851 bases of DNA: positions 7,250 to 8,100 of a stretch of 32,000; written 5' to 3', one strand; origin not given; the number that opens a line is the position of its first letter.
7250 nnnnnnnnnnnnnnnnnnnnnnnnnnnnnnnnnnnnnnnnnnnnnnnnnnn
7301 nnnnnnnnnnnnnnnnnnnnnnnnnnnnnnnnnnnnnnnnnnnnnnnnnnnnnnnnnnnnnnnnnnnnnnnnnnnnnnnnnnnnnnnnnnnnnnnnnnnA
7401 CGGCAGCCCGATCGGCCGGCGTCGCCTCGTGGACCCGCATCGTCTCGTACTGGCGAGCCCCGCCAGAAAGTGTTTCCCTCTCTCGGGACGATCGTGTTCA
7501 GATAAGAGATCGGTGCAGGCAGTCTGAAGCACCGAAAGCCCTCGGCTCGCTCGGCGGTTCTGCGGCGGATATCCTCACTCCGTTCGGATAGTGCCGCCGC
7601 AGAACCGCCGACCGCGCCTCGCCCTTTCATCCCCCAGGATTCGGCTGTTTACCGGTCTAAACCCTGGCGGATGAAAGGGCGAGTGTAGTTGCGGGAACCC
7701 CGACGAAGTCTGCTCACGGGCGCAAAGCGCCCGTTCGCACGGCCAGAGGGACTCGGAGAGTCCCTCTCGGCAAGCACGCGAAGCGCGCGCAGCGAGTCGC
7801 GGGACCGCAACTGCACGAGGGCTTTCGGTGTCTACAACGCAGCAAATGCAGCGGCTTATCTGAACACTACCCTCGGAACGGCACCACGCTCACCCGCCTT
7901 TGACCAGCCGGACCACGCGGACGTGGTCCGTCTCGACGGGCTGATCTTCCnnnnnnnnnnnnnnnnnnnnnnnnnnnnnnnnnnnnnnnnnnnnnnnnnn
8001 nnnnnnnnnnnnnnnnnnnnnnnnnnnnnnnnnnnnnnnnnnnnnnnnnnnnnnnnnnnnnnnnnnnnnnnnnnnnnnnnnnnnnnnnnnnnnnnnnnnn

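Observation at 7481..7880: Copy A of a TIR-bounded, intensely structured 380-nt non-coding element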

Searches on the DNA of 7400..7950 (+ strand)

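Call 9: search_dna_similar(query=window:7480-7885:+, collection=plasmids, mode=distant, max_rows=60)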
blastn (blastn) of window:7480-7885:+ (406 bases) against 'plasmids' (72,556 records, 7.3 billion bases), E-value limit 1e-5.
No match.

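Call 10: search_rna_families(source=window, start=7400, end=7950, threshold=evalue, max_evalue=10)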
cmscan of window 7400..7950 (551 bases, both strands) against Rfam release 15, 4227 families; matches with E-value up to 10: 7.
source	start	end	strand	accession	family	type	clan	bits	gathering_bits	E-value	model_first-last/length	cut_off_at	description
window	7615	7687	-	RF00656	mir-205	Gene; miRNA;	-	21.7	55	0.012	1-75/75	no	mir-205 microRNA precursor family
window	7497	7669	-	RF04119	MIR1858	Gene; miRNA;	-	21.5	137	0.33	1-197/197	no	MIR1858 microRNA precursor family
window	7537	7618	+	RF03944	mir-935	Gene; miRNA;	-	20.2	73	2.7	1-91/91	no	mir-935 microRNA precursor family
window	7621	7680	-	RF03418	mir-3198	Gene; miRNA;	-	19.3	91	0.66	1-80/80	no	mir-3198 microRNA precursor family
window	7711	7743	+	RF01333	CRISPR-DR20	Gene; CRISPR;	-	18.8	42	0.35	1-36/36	no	CRISPR RNA direct repeat element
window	7551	7611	+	RF03891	mir-2545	Gene; miRNA;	-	18.2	94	1.2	1-118/118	no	mir-2545 microRNA precursor family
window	7549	7611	-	RF01543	TB11Cs5H2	Gene; snRNA; snoRNA; HACA-box;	-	14.6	47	3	1-68/68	no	Trypanosomatid snoRNA TB11Cs5H2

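Call 75: search_dna_similar(query=window:7490-7871:+, collection=phages, mode=distant, max_evalue=0.001)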
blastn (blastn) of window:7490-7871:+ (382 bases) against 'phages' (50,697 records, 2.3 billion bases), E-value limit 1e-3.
No match.
